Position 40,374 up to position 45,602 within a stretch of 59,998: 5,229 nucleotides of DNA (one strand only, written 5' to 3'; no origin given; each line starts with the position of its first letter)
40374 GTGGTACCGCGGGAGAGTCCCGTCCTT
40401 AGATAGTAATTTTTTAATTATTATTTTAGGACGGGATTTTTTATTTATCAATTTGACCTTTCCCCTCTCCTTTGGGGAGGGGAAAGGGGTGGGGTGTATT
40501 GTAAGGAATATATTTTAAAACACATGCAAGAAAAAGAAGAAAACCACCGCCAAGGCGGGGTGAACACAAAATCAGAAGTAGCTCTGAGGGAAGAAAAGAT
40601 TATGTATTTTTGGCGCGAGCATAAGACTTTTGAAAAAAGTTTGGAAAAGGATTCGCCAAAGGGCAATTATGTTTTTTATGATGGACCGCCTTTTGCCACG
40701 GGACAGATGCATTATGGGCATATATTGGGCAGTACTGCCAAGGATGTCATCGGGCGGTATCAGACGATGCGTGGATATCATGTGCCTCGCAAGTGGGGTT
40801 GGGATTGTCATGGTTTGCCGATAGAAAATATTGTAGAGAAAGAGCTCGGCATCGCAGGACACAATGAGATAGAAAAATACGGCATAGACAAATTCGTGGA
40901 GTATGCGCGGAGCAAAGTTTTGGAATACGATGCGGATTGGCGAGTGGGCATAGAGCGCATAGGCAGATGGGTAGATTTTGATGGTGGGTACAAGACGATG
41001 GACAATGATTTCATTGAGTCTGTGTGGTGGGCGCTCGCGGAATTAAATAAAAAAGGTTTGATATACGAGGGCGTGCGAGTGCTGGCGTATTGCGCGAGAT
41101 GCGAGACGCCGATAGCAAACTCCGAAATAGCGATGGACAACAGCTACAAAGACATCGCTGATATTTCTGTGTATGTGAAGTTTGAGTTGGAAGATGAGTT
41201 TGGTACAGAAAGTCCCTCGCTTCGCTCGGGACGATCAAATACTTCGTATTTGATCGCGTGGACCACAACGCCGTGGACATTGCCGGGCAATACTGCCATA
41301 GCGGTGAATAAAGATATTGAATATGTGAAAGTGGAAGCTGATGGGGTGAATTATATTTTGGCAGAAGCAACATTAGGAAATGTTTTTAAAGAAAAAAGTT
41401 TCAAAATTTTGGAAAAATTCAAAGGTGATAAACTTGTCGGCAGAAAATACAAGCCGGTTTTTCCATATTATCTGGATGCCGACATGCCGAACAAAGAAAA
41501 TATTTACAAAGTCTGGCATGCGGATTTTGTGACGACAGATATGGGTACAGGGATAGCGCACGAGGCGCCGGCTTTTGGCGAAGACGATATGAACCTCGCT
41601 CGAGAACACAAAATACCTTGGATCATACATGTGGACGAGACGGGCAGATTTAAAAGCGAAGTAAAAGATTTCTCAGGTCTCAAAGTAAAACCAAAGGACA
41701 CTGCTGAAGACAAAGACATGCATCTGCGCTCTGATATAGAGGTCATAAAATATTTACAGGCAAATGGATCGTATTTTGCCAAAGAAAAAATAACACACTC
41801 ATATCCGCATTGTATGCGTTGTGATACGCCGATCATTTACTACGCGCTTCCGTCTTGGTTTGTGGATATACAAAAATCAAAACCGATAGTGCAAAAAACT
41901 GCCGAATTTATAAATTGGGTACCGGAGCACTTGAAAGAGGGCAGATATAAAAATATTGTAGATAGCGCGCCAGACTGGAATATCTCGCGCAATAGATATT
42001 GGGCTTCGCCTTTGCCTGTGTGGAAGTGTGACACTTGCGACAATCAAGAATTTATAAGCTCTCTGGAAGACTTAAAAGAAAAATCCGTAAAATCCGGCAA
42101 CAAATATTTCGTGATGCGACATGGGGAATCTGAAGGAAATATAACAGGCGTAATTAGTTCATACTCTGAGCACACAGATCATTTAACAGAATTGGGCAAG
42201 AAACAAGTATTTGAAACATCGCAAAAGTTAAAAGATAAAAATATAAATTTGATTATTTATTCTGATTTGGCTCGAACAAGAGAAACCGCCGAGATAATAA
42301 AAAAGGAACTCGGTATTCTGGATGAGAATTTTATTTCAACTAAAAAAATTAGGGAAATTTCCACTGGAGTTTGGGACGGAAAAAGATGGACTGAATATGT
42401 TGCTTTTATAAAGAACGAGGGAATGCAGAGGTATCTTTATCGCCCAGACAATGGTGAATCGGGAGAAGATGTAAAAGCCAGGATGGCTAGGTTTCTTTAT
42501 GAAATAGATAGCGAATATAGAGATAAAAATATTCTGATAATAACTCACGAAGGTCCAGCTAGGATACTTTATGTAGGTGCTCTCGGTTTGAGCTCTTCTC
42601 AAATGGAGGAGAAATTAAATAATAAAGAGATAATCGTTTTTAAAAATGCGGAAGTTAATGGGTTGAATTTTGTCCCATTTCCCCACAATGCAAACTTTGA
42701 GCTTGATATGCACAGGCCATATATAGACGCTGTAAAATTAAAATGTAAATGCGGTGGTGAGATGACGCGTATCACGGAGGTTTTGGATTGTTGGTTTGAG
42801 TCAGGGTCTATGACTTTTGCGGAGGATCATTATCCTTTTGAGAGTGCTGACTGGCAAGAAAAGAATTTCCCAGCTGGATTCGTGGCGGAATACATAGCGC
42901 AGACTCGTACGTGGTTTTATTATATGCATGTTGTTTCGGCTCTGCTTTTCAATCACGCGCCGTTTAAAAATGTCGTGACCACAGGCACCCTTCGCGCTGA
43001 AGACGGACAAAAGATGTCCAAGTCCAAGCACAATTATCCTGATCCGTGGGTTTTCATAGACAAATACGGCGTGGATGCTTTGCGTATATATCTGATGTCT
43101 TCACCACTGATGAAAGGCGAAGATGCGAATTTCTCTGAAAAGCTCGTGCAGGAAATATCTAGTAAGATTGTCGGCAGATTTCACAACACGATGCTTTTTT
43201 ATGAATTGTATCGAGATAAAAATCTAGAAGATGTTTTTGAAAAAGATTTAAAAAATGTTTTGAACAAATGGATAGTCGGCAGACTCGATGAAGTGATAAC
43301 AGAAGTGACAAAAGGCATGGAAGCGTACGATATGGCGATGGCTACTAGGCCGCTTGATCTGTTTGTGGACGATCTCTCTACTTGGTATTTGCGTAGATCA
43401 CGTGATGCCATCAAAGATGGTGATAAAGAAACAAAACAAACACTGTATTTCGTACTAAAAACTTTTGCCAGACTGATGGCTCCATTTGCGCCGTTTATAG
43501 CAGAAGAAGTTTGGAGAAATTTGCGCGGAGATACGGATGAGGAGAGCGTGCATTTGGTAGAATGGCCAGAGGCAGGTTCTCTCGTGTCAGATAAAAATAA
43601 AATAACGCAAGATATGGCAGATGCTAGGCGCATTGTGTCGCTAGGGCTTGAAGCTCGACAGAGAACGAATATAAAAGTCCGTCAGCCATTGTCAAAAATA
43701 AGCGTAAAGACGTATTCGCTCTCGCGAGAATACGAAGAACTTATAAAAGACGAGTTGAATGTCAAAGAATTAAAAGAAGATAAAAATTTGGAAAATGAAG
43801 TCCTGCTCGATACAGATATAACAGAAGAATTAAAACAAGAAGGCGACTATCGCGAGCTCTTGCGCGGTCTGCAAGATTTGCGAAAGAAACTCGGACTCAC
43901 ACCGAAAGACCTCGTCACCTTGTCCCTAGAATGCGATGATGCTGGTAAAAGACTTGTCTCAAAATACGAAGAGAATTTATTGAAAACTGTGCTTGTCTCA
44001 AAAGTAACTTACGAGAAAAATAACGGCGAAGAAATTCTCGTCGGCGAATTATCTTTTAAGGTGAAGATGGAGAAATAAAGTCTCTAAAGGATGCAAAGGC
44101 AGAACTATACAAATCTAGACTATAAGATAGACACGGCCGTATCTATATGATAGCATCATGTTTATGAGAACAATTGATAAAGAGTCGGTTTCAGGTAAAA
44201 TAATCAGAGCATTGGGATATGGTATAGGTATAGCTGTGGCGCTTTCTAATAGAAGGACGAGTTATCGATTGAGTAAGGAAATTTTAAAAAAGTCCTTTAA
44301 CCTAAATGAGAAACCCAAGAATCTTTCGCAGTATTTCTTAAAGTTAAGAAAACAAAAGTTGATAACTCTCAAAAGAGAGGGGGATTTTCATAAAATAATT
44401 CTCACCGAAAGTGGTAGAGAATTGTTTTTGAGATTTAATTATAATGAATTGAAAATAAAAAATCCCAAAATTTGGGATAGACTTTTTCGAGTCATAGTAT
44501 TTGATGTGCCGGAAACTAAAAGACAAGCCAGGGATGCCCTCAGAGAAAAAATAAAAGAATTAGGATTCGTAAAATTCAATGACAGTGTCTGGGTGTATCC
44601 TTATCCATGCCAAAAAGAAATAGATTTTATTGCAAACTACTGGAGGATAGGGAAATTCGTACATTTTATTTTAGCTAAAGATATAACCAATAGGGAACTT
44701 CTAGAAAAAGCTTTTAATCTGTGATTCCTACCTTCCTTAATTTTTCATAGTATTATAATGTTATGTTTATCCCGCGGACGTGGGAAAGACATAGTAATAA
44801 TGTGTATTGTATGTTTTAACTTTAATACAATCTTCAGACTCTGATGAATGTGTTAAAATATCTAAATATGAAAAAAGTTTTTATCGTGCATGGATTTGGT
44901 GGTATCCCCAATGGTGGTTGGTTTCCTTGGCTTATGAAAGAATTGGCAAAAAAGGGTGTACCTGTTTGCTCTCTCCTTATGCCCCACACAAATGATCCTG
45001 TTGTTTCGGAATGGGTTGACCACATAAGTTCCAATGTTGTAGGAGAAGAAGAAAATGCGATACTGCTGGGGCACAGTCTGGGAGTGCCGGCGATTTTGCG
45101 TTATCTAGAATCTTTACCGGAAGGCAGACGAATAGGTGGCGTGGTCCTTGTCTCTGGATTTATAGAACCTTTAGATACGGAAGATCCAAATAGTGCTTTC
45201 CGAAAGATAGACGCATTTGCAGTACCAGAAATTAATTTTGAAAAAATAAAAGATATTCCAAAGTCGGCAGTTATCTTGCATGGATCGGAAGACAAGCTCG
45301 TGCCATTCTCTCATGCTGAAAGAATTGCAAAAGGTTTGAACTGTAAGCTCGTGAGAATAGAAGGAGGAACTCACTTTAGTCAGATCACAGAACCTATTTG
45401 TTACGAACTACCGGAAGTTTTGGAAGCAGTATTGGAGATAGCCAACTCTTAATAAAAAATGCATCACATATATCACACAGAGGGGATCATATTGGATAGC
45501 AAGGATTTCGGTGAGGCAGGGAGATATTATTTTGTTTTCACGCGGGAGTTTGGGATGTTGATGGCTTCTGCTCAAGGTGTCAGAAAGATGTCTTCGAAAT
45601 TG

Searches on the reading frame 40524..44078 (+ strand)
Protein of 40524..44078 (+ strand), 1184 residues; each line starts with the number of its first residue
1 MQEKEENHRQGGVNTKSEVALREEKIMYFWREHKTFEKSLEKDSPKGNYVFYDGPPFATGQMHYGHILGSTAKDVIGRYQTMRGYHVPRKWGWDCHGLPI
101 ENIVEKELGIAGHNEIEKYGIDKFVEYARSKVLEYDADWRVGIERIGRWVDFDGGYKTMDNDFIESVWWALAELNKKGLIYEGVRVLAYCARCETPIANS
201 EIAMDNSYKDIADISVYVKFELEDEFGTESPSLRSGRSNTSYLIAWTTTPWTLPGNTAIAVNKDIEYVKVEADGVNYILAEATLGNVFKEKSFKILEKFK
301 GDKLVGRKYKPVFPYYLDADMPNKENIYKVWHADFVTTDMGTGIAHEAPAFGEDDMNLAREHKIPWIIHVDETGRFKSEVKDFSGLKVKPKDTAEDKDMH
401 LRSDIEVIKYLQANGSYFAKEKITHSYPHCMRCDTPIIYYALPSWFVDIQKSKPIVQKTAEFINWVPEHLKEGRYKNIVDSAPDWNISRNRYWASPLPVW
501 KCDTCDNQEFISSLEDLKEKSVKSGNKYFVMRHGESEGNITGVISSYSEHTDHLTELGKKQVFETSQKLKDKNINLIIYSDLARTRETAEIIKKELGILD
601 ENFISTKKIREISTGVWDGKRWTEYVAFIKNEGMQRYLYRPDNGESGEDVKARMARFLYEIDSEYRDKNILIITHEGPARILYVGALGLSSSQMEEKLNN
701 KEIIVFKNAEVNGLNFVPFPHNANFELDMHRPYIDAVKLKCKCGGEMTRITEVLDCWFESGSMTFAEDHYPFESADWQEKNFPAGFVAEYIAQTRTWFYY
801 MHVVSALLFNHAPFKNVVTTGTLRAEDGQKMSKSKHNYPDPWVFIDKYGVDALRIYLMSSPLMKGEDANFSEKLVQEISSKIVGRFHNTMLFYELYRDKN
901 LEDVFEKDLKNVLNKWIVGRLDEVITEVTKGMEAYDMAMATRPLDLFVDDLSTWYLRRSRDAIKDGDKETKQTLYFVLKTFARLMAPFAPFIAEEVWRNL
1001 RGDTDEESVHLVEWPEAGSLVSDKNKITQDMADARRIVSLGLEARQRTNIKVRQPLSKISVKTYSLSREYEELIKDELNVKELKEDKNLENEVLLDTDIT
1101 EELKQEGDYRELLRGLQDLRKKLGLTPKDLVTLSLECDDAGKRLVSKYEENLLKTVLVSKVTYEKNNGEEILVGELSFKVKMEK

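Call 17: search_protein_families(library=pfam, proteins=[window:40524-44078:+])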
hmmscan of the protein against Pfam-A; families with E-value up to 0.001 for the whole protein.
window:40524-44078:+ (1184 aa): 5 families
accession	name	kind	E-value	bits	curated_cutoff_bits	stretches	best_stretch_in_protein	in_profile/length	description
PF00133.28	tRNA-synt_1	-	5.5e-120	401.3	22.7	2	26-525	2-271/414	tRNA synthetases class I (I, L, M and V)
PF00300.27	His_Phos_1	-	8.4e-33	114.1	21.7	1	529-703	2-176/194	Histidine phosphatase superfamily (branch 1)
PF08264.19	Anticodon_1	-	2.9e-31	108.8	25.1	1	914-1058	1-146/148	Anticodon-binding domain of tRNA ligase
PF09334.17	tRNA-synt_1g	-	1.9e-16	60.3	20.1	2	810-889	308-386/391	tRNA synthetases class I (M)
PF19302.4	DUF5915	-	1.9e-15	57.3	27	1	1092-1184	101-194/195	Domain of unknown function (DUF5915)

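Call 18: find_homologous_proteins(query=window:40524-44075:+, max_evalue=1e-20)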
Query window:40524-44075:+ (1184 aa): 8000 proteins with E <= 1e-20 among 8000 candidates; the best 120 are listed.
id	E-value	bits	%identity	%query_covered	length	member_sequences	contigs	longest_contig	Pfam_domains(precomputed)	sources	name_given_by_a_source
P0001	0.0e+0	2751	100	100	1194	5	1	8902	PF09334.18,PF08264.20,PF00133.29,PF19302.5,PF00300.28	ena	-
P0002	0.0e+0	2242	81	100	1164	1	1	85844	PF09334.18,PF08264.20,PF00133.29,PF19302.5,PF00300.28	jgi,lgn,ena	-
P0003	0.0e+0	1800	67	99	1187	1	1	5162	PF09334.18,PF08264.20,PF00133.29,PF19302.5,PF00300.28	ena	-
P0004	0.0e+0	1788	66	99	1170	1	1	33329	PF09334.18,PF08264.20,PF00133.29,PF19302.5,PF00300.28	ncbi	-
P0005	0.0e+0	1783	67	100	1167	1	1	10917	PF09334.18,PF08264.20,PF00133.29,PF19302.5,PF00300.28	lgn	-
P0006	0.0e+0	1782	66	100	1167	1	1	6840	PF09334.18,PF08264.20,PF00133.29,PF19302.5,PF00300.28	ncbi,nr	ncbi:class I tRNA ligase family protein [Candidatus Nomurabacteria bacterium]|nr:class I tRNA ligase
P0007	0.0e+0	1778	66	99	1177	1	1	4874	PF09334.18,PF08264.20,PF00133.29,PF19302.5,PF00300.28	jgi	-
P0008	0.0e+0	1770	64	99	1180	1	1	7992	PF09334.18,PF08264.20,PF00133.29,PF19302.5,PF00300.28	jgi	jgi:isoleucyl-tRNA synthetase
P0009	0.0e+0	1760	65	99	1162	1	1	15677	PF09334.18,PF08264.20,PF00133.29,PF19302.5,PF00300.28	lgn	-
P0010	0.0e+0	1758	66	99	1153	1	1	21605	PF09334.18,PF08264.20,PF00133.29,PF19302.5,PF00300.28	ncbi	-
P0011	0.0e+0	1754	64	100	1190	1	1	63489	PF09334.18,PF08264.20,PF00133.29,PF19302.5,PF00300.28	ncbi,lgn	ncbi:MAG: class I tRNA ligase family protein [Patescibacteria group bacterium]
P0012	0.0e+0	1754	65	100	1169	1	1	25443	PF09334.18,PF08264.20,PF00133.29,PF19302.5,PF00300.28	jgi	-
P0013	0.0e+0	1753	65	100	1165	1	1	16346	PF09334.18,PF08264.20,PF00133.29,PF19302.5,PF00300.28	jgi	jgi:isoleucyl-tRNA synthetase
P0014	0.0e+0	1753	65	99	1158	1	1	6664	PF09334.18,PF08264.20,PF00133.29,PF19302.5,PF00300.28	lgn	-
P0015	0.0e+0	1751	64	99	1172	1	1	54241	PF09334.18,PF08264.20,PF00133.29,PF19302.5,PF00300.28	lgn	-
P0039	0.0e+0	1703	63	99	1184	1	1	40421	PF09334.18,PF08264.20,PF00133.29,PF19302.5,PF00300.28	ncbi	-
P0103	0.0e+0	1591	58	100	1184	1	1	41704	PF09334.18,PF08264.20,PF00133.29,PF19302.5,PF00300.28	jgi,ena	-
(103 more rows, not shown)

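Call 55: find_encoding_contigs(protein=P0002, flank=1500, max_places=3)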
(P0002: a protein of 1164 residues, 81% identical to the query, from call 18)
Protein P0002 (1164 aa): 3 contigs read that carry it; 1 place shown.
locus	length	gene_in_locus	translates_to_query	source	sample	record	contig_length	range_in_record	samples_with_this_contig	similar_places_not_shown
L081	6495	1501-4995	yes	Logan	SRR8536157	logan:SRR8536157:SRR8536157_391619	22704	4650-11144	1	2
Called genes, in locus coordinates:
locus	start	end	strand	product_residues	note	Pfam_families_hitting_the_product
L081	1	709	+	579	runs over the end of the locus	PF03485:Arg_tRNA_synt_N, PF00750:tRNA-synt_1d, PF05746:DALR_1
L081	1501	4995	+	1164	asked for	PF00133:tRNA-synt_1, PF00300:His_Phos_1, PF00133:tRNA-synt_1, PF09334:tRNA-synt_1g (weak), PF08264:Anticodon_1, PF19302:DUF5915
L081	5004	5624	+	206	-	PF00702:Hydrolase (weak), PF13419:HAD_2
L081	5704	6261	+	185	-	-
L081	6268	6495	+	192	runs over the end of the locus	PF11967:RecO_N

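Call 56: find_encoding_contigs(protein=P0003, flank=1500, max_places=3)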
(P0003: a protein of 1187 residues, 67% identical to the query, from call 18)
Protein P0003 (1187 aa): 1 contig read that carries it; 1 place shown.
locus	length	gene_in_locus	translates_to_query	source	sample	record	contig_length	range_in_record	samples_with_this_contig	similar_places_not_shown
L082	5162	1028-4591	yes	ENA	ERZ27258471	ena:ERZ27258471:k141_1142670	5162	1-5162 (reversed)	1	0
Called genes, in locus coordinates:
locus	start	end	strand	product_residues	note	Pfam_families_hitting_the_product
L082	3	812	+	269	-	?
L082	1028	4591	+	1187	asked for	PF00133:tRNA-synt_1, PF09334:tRNA-synt_1g (weak), PF00300:His_Phos_1, PF00133:tRNA-synt_1, PF09334:tRNA-synt_1g (weak), PF08264:Anticodon_1, PF19302:DUF5915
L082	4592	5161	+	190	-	?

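Call 78: search_protein_families(library=ncbifam, proteins=[window:40524-44078:+], max_evalue=0.00001)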
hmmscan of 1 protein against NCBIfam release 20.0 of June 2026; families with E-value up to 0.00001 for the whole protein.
window:40524-44078:+ (1184 aa): 26 families (the best 25 are shown)
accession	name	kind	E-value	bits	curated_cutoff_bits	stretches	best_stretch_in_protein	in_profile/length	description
TIGR00392.1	ileS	equivalog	8.7e-249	828.1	621.4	2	14-528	3-506/861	isoleucine--tRNA ligase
NF000258.1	MupB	exception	9.3e-218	725.6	1900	2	18-523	4-479/1033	mupirocin-resistant isoleucine--tRNA ligase MupB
NF000257.1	MupA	exception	2.9e-201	670.9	1900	2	24-524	10-476/1024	mupirocin-resistant isoleucine--tRNA ligase MupA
TIGR00422.1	valS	equivalog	2.6e-119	399.6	612.1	3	746-1091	443-792/863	valine--tRNA ligase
NF009687.0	PRK13208.1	equivalog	2.3e-115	386.6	738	3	739-1088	443-791/801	valine--tRNA ligase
NF004349.1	PRK05729.1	equivalog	2.3e-99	333.8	704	3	745-1144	432-825/860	valine--tRNA ligase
NF040702.1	ileS_w_GNAT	exception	6.6e-94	315.4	1999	3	15-274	15-272/1100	isoleucine--tRNA ligase, N-acetyltransferase domain-containing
NF008957.0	PRK12300.1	subfamily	1e-60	205.8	677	2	23-351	10-317/946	leucine--tRNA ligase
NF011492.0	PRK14900.1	equivalog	7.1e-60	202.9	1783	3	742-1078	444-784/1044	valine--tRNA ligase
TIGR00395.1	leuS_arch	equivalog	9e-59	199.4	648.5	2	23-357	4-317/938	leucine--tRNA ligase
NF000540.1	alt_ValS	exception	1.3e-54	185.4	900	3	751-1078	496-817/827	valine--tRNA ligase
TIGR00396.1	leuS_bact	equivalog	3e-43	148.1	548.4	2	23-203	7-168/843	leucine--tRNA ligase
TIGR00398.1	metG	equivalog_domain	2.2e-24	86.1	336.35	2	812-997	310-498/530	methionine--tRNA ligase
TIGR03162.1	ribazole_cobC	equivalog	7.8e-24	84.1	162.9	1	530-694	3-163/176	alpha-ribazole phosphatase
NF005567.0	PRK07238.1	equivalog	6.6e-21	75.1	326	1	522-693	174-344/378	bifunctional RNase H/acid phosphatase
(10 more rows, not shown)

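Call 79: search_solved_structures(query=window:40524-44075:+, max_evalue=1e-10)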
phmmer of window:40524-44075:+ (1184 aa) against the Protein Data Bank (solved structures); distinct sequences matched with E-value up to 1e-10: 46.
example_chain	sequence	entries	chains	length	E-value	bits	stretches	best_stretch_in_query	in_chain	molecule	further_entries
8c8u_A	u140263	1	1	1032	2.4e-212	711.1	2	13-519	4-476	Isoleucine--tRNA ligase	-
8c8v_A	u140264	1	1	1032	3.4e-212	710.7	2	13-519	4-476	Isoleucine--tRNA ligase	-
8c9d_A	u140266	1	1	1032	1.1e-210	705.7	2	13-519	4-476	Isoleucine--tRNA ligase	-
8c8w_A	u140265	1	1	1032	5.5e-209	700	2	13-519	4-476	Isoleucine--tRNA ligase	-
9w01_B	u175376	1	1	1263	3.3e-197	661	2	21-521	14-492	Isoleucine--tRNA ligase, cytoplasmic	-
8wnd_A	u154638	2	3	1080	2.8e-196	657.9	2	21-520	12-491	isoleucine--tRNA ligase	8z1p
9wqs_A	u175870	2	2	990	3.6e-193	647.7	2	21-520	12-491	Isoleucine--tRNA ligase, cytoplasmic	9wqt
7d5c_A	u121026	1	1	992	3.6e-193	647.6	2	21-520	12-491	Isoleucine--tRNA ligase, cytoplasmic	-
1ile_A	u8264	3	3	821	7.9e-192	643.2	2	22-523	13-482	ISOLEUCYL-TRNA SYNTHETASE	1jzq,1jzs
6ldk_A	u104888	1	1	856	1.2e-186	626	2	9-521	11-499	Isoleucine--tRNA ligase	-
8c9e_A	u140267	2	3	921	2.8e-85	290.3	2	20-509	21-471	Isoleucine--tRNA ligase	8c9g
1ffy_A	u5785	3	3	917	1.1e-83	285.1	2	22-511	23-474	ISOLEUCYL-TRNA SYNTHETASE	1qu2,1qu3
8c9f_A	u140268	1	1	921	9.2e-83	282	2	20-510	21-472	Isoleucine--tRNA ligase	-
8wnf_A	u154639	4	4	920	1.5e-70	241.5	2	15-500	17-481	Isoleucine--tRNA ligase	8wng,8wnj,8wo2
8wni_A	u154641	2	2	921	1.6e-70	241.4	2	15-500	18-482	Isoleucine--tRNA ligase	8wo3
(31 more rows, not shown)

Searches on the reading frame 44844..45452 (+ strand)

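Call 17: search_protein_families(library=pfam, proteins=[window:44844-45452:+])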
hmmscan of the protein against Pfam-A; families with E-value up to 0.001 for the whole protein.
window:44844-45452:+ (202 aa): 5 families
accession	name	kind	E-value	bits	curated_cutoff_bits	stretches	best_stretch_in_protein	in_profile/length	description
PF06821.19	Ser_hydrolase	-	1.4e-20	74.4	22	1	13-179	2-155/172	Serine hydrolase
PF00561.26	Abhydrolase_1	-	4.5e-09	36.8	25.8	1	106-184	182-245/245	alpha/beta hydrolase fold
PF12697.13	Abhydrolase_6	-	7.7e-09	37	26.3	1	12-115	1-103/217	Alpha/beta hydrolase family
PF12146.15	Hydrolase_4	-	1.6e-06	28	27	0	58-128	66-135/239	Serine aminopeptidase, S33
PF12695.13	Abhydrolase_5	-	0.00043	20.5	27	0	135-177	96-140/164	Alpha/beta hydrolase family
